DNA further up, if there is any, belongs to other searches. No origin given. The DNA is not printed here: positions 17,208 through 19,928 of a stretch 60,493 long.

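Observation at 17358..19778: HcrA-like molybdoenzyme with the family's catalytic glutamate replaced by glutamine and a nearby new lysine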

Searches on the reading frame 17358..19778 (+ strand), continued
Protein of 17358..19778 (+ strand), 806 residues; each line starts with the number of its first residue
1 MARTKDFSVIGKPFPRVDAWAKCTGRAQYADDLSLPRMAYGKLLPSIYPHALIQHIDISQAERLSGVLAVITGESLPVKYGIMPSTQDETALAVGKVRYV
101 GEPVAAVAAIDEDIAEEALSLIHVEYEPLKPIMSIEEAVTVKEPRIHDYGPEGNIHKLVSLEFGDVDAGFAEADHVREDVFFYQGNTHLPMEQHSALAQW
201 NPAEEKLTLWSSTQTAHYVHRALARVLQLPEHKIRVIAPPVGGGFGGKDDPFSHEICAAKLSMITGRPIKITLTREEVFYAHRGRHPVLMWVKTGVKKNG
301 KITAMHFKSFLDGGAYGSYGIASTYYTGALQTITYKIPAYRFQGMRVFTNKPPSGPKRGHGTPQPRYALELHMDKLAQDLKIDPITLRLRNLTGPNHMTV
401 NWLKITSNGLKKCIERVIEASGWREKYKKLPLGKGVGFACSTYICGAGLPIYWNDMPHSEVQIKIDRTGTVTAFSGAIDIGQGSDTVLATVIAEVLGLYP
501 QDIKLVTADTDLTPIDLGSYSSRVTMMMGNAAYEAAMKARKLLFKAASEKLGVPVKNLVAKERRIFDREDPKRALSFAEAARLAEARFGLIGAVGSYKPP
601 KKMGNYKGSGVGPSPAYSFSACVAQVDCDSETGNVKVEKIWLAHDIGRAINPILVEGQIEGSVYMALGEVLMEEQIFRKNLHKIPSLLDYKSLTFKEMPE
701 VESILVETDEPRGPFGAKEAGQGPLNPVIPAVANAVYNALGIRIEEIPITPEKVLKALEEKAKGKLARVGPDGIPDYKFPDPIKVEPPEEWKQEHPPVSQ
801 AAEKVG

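Call 21: find_related_loci(query=A1, collection=genome_contigs, flank=10000)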
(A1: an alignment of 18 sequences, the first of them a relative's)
Query A1 (806 aa) in genome_contigs; peptide patterns used: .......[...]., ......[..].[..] (x = any residue, [..] = any of these).
600 stretches matched a pattern (row limit reached: there are more); 585 encode a relative of the query (tblastn E <= 1e-3); the best 80 are kept; 80 distinct loci.
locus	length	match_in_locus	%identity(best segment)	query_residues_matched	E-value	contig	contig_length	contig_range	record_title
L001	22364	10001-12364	76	6-793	0e+0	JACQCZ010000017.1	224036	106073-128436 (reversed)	MAG: Candidatus Acetothermia bacterium isolate NC_groundwater_981_Pr1_S-0.65um_52_62 Montesol18_Sp65_coassembly_scaffold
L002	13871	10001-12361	69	7-792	0e+0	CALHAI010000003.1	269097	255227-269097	MAG: uncultured Blastocatellia bacterium isolate H1_Bin_METABAT__179_1_1 genome assembly, contig: c_000000054572, whole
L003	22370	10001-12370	69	5-793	0e+0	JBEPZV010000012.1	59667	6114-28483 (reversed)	MAG: bacterium isolate 03V1_S199.semibin_refined.036 NODE_434_length_59667_cov_9.986228, whole genome shotgun sequence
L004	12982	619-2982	67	6-793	0e+0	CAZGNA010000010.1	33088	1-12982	MAG TPA_asm: uncultured bacterium isolate binchicken_co30_89 genome assembly, contig: NODE_1133_length_33088_cov_7.98774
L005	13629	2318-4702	64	3-797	0e+0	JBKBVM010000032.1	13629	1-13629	MAG: bacterium isolate 21I_052.bin.53 NODE_32_length_13629_cov_3.916986, whole genome shotgun sequence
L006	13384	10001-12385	64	5-790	0e+0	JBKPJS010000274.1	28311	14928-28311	MAG: Acidobacteriota bacterium isolate GS_HAYS_MAG_00138 GS_HAYS_000003685088, whole genome shotgun sequence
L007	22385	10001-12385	64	5-790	0e+0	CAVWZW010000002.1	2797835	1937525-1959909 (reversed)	MAG: Pyrinomonadaceae bacterium isolate MFD04212.bin.2.234 genome assembly, contig: contig_1519, whole genome shotgun se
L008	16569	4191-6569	65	7-790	0e+0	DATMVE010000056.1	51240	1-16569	MAG TPA_asm: Pyrinomonadaceae bacterium isolate SMAG_U13060 k141_338238, whole genome shotgun sequence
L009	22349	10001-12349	66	5-788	0e+0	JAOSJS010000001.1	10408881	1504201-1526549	MAG: Ardenticatenaceae bacterium isolate FR_9 contig_134_pilon, whole genome shotgun sequence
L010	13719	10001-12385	64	9-799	0e+0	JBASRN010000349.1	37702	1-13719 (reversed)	MAG: Blastocatellia bacterium isolate MFD13521_ilm_asm_bin1 k127_174595, whole genome shotgun sequence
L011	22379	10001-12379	65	7-790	0e+0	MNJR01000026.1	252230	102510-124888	MAG: Acidobacteria bacterium 13_1_20CM_3_53_8 13_1_20cm_3_scaffold_2, whole genome shotgun sequence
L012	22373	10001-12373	64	2-790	0e+0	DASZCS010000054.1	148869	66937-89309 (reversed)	MAG TPA_asm: Pyrinomonadaceae bacterium isolate SMAG_U6448 k141_268213, whole genome shotgun sequence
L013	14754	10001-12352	65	9-790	0e+0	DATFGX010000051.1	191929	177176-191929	MAG TPA_asm: Blastocatellia bacterium isolate SMAG_U8674 k141_1819501, whole genome shotgun sequence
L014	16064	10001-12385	64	5-790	0e+0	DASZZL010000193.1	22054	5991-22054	MAG TPA_asm: Pyrinomonadaceae bacterium isolate SMAG_U6235 k141_274843, whole genome shotgun sequence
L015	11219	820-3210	63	3-790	0e+0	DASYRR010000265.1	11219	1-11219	MAG TPA_asm: Pyrinomonadaceae bacterium isolate SMAG_U4516 k141_617673, whole genome shotgun sequence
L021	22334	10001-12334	65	7-787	0e+0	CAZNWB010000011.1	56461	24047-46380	MAG TPA_asm: uncultured bacterium isolate SRP119689_co1_259 genome assembly, contig: NODE_602_length_56461_cov_7.285750,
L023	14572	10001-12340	65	5-787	0e+0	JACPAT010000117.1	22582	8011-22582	MAG: Candidatus Methylomirabilota bacterium isolate NC_groundwater_238_Ag_S-0.2um_67_12 S5_GD2017_2_S2_scaffold_1359, wh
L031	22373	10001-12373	64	2-790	0e+0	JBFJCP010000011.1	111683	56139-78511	MAG: Gemmatimonadales bacterium isolate Mix_sand15.2022.01.G.23 k141_512304_length_111683_cov_20.0700, whole genome shot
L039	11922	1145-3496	63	3-786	0e+0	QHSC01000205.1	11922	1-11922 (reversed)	MAG: Candidatus Rokuibacteriota bacterium isolate AR4 14_1009_09_40cm_scaffold_2566_curated, whole genome shotgun sequen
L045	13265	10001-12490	60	4-788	0e+0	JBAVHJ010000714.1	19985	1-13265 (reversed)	MAG: Terriglobia bacterium isolate MFD05911_ilm_asm_bin3 k127_107384, whole genome shotgun sequence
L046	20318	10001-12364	63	7-790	0e+0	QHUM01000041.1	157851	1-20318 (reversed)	MAG: Gemmatimonadetes bacterium isolate AG28 14_1009_12_30cm_scaffold_18_curated, whole genome shotgun sequence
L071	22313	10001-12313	63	7-759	0e+0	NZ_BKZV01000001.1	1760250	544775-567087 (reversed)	Thermogemmatispora aurantia strain A1-2 sequence01, whole genome shotgun sequence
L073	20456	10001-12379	60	5-786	0e+0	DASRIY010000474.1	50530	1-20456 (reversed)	MAG TPA_asm: Candidatus Methylomirabilota bacterium isolate SMAG_U10122 k141_3931524, whole genome shotgun sequence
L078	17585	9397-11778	58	4-790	0e+0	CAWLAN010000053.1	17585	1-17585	MAG: Planctomycetes bacterium UBA1146 isolate CB6_Bottom.63 genome assembly, contig: Ga0310122_10001054, whole genome sh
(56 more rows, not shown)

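Call 26: search_protein_representatives(protein=window:17358-19778:+)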
Query: 806 residues. Proteins with E-value up to 0.001 (for the whole library): 50564; up to 1e-10: 23005; up to 1e-30: 6034. The best 150 are listed.
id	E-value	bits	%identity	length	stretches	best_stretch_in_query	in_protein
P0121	0.0e+00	1184.9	65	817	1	3-790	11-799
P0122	2.6e-282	955.6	57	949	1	16-763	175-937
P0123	1.3e-245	834.2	51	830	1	5-776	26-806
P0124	2.1e-245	833.6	52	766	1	16-763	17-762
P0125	6.3e-239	812.1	62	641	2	7-333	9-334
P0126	8.1e-227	772.1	56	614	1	172-764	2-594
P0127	5.0e-226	769.5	49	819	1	10-760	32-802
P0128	1.5e-225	767.9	49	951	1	4-764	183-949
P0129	3.0e-219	747.1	46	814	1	3-764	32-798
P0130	1.3e-213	728.4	47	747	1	21-764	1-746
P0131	2.9e-213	727.3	47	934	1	8-760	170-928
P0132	2.6e-211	720.8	66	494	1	7-488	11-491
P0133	1.6e-209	714.9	59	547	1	263-787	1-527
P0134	4.2e-205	700.3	45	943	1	7-764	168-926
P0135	1.3e-196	672.2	44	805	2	6-552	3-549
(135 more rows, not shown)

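Call 34: search_protein_families(library=pfam, proteins=[L071:13880-15169:+, L071:15249-16091:+, L071:16370-17494:+, L071:17632-18516:+, L071:18561-19307:+, L071:19575-20879:+, L071:7423-9132:+, L071:6008-7039:-, L071:4598-5899:+, L071:2107-4332:-])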
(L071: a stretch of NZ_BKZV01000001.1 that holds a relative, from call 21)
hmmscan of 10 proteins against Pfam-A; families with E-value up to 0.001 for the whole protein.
L071:13880-15169:+ (429 aa): 2 families
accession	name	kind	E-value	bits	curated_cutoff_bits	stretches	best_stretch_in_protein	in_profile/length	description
PF14535.12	AMP-binding_C_2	-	9e-18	64.8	25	1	341-425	1-96/96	AMP-binding enzyme C-terminal domain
PF00501.34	AMP-binding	-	7e-13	48.6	29.9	1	96-290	170-374/384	AMP-binding enzyme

L071:15249-16091:+ (280 aa): 0 families

L071:16370-17494:+ (374 aa): 3 families
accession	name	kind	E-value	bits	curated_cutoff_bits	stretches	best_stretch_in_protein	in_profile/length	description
PF01408.29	GFO_IDH_MocA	-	2.4e-24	86.7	24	1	51-169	2-119/120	Oxidoreductase family, NAD-binding Rossmann fold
PF22725.1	GFO_IDH_MocA_C3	-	1.5e-18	67.4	27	1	181-295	4-123/124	GFO/IDH/MocA C-terminal domain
PF02894.22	GFO_IDH_MocA_C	-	9.3e-14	52.2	22.9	1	183-367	2-210/218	Oxidoreductase family, C-terminal alpha/beta domain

L071:17632-18516:+ (294 aa): 1 family
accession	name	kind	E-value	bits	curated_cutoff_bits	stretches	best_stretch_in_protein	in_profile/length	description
PF00296.26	Bac_luciferase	-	1.4e-48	166.3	27.9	1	5-254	2-250/314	Luciferase-like monooxygenase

L071:18561-19307:+ (248 aa): 0 families

L071:19575-20879:+ (434 aa): 5 families
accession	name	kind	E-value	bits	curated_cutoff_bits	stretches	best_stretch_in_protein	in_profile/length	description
PF01053.26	Cys_Met_Meta_PP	-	8.8e-141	469.3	27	1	14-427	2-380/381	Cys/Met metabolism PLP-dependent enzyme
PF01041.23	DegT_DnrJ_EryC1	-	1.7e-10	41.1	19.8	1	65-190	22-147/360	DegT/DnrJ/EryC1/StrS aminotransferase family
PF00155.27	Aminotran_1_2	-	6.8e-08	32.5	19.7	1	67-196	41-193/361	Aminotransferase class I and II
PF00266.25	Aminotran_5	-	0.00012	21.6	21.5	1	139-221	126-209/371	Aminotransferase class-V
PF01212.27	Beta_elim_lyase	-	0.00029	20.7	27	0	66-189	31-169/288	Beta-eliminating lyase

L071:7423-9132:+ (569 aa): 2 families
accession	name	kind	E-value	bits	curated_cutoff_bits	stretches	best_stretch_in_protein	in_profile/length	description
PF13598.12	DUF4139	-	4.9e-51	173.8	31.8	1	214-561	1-205/205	Domain of unknown function (DUF4139)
PF13600.11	DUF4140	-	3.5e-16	59.9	27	1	25-120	1-95/98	N-terminal domain of unknown function (DUF4140)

L071:6008-7039:- (343 aa): 1 family
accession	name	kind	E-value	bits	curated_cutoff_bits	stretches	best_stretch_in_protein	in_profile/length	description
PF04674.17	Phi_1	-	1.6e-05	24.9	25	1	104-315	2-235/276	Phosphate-induced protein 1 conserved region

L071:4598-5899:+ (433 aa): 1 family
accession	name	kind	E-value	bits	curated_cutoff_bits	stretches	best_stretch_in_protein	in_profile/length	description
PF01425.27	Amidase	-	1.3e-65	222.6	27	1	26-419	3-445/445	Amidase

L071:2107-4332:- (741 aa): 4 families
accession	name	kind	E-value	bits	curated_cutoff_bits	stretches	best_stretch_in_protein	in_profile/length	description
PF19190.6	BACON_2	-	6.6e-13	48.8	25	2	425-503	5-75/94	Viral BACON domain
PF22076.2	Cep192_D6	-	4.9e-07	30.3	35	1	530-628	5-100/101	Cep192 domain 6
PF13240.11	Zn_Ribbon_1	-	3.6e-06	27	25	1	4-25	2-23/23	zinc-ribbon domain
PF13248.11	Zn_ribbon_3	-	2.2e-05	24.2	27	1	1-24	2-25/26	zinc-ribbon domain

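Call 35: search_protein_families(library=pfam, proteins=[L073:13412-15664:+, L073:15369-17087:+, L073:17084-18634:+, L073:18649-19914:+, L073:19581-20312:+, L073:7207-8556:-, L073:4782-6056:-, L073:6040-6657:+, L073:3085-4296:+, L073:954-3179:+])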
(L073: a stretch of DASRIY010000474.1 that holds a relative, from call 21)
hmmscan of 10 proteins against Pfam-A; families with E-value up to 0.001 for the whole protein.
L073:13412-15664:+ (750 aa): 2 families
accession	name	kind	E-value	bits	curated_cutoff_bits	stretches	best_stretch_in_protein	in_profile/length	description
PF00378.25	ECH_1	-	1e-23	84.4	27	1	244-425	17-187/251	Enoyl-CoA hydratase/isomerase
PF16113.10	ECH_2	-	3.9e-12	46.7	27.2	1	243-423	11-183/335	Enoyl-CoA hydratase/isomerase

L073:15369-17087:+ (572 aa): 0 families

L073:17084-18634:+ (516 aa): 2 families
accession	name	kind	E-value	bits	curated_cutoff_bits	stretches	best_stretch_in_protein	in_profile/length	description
PF00501.34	AMP-binding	-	2.5e-81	273.9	29.9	1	24-380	6-384/384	AMP-binding enzyme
PF13193.12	AMP-binding_C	-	5.1e-21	75.8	24.5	1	430-508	1-76/76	AMP-binding enzyme C-terminal domain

L073:18649-19914:+ (421 aa): 2 families
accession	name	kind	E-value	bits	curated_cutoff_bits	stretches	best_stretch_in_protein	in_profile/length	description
PF14535.12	AMP-binding_C_2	-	1.7e-15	57.5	25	1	337-419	1-93/96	AMP-binding enzyme C-terminal domain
PF00501.34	AMP-binding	-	4.7e-05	22.8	29.9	1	95-250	170-328/384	AMP-binding enzyme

L073:19581-20312:+ (243 aa): 0 families

L073:7207-8556:- (449 aa): 9 families
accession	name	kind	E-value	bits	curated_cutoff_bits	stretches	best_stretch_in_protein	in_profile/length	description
PF00158.32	Sigma54_activat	-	9e-68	227.6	20.2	1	144-310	1-167/168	Sigma-54 interaction domain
PF00072.30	Response_reg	-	5.7e-29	101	30.2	1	6-112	1-107/111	Response regulator receiver domain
PF25601.1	AAA_lid_14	-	1.1e-24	86.5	27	1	316-391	1-76/87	AAA+ ATPase lid domain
PF14532.12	Sigma54_activ_2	-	1.2e-24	87.6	25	1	145-315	1-138/138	Sigma-54 interaction domain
PF02954.25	HTH_8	-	3.5e-12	46.3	22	1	406-446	2-42/42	Bacterial regulatory protein, Fis family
PF07728.20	AAA_5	-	1.1e-08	35.7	22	1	167-286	1-123/139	AAA domain (dynein-related subfamily)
PF00004.35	AAA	-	2.1e-06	28.6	21.2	1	168-287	1-111/131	ATPase family associated with various cellular activities (AAA)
PF18024.7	HTH_50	-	7.7e-06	26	27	1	406-448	8-49/50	Helix-turn-helix domain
PF01078.27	Mg_chelatase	-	0.00018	21.4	20.3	0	230-285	100-157/207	Magnesium chelatase, subunit ChlI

L073:4782-6056:- (424 aa): 2 families
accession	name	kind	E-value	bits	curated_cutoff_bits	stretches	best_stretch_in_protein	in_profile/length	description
PF07690.21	MFS_1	-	1.1e-40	140.1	33.4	2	43-265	3-226/347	Major Facilitator Superfamily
PF05977.19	MFS_3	-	8e-05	21.7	27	1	64-415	38-394/524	Transmembrane secretion effector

L073:6040-6657:+ (205 aa): 1 family
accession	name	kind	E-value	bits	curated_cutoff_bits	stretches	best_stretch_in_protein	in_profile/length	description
PF01923.23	Cob_adeno_trans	-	1.9e-58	197.7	24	1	8-180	1-171/171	Cobalamin adenosyltransferase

L073:3085-4296:+ (403 aa): 2 families
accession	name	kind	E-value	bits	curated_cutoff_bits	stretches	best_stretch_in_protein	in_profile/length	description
PF13378.12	MR_MLE_C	-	2.1e-61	207.9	29.4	1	180-385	4-218/219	Enolase C-terminal domain-like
PF02746.21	MR_MLE_N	-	1.8e-23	83.4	22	1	62-157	27-117/117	Mandelate racemase / muconate lactonizing enzyme, N-terminal domain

L073:954-3179:+ (741 aa): 3 families
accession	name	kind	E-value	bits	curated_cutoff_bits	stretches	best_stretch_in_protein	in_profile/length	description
PF01977.22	UbiD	-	6.4e-61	205.6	23.3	1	352-552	6-204/206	3-octaprenyl-4-hydroxybenzoate carboxy-lyase Rift-related domain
PF20696.2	UbiD_C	-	1.4e-24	86.9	24.2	1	567-698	6-127/127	3-octaprenyl-4-hydroxybenzoate carboxy-lyase C-terminal domain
PF20695.2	UbiD_N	-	6.1e-20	71.5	24.3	1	255-336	1-76/78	3-octaprenyl-4-hydroxybenzoate carboxy-lyase N-terminal domain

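Call 37: search_protein_families(library=pfam, proteins=[L039:6776-8194:+, L023:6239-7504:+, L073:15145-17082:+, L009:13797-15113:+, L031:2396-3694:+, L046:13423-13965:-])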
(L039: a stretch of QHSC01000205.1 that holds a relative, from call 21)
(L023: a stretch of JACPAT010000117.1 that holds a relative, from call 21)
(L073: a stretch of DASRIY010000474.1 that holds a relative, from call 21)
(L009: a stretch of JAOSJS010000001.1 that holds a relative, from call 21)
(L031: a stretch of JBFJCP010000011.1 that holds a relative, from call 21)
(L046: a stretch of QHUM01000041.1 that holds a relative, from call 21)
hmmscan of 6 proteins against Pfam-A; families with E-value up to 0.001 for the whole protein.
L039:6776-8194:+ (472 aa): 1 family
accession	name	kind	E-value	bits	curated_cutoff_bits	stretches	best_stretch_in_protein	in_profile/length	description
PF05138.18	PaaA_PaaC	-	1.9e-05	24.4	28.5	1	102-257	9-160/263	Phenylacetic acid catabolic protein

L023:6239-7504:+ (421 aa): 1 family
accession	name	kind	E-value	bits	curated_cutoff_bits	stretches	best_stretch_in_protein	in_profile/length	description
PF05138.18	PaaA_PaaC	-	5.6e-08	32.8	28.5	1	120-304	13-192/263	Phenylacetic acid catabolic protein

L073:15145-17082:+ (645 aa): 0 families

L009:13797-15113:+ (438 aa): 2 families
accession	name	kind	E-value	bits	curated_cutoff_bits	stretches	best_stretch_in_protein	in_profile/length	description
PF14535.12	AMP-binding_C_2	-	5.1e-18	65.6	25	1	342-433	1-96/96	AMP-binding enzyme C-terminal domain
PF00501.34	AMP-binding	-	1.3e-06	27.9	29.9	1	96-255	170-329/384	AMP-binding enzyme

L031:2396-3694:+ (432 aa): 2 families
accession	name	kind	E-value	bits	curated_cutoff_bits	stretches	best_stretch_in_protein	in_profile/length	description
PF12704.14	MacB_PCD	-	2.3e-44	152.6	27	1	49-271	1-206/207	MacB-like periplasmic core domain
PF02687.27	FtsX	-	2.6e-20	73.1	25.5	1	312-424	2-119/120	FtsX-like permease C-terminal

L046:13423-13965:- (180 aa): 4 families
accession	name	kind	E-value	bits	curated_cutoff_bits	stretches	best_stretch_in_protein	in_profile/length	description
PF03551.20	PadR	-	1.7e-21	76.4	27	1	41-109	1-74/75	Transcriptional regulator PadR-like family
PF22194.2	F-93_WHD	-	2.3e-05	24.8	28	1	44-104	6-62/62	F-93, winged-helix domain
PF01475.25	FUR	-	3.6e-05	24.3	23.1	1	40-119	12-87/121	Ferric uptake regulator family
PF25213.1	HVO_A0261_N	-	0.00015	22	35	1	66-118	33-81/86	HVO_A0261 N-terminal domain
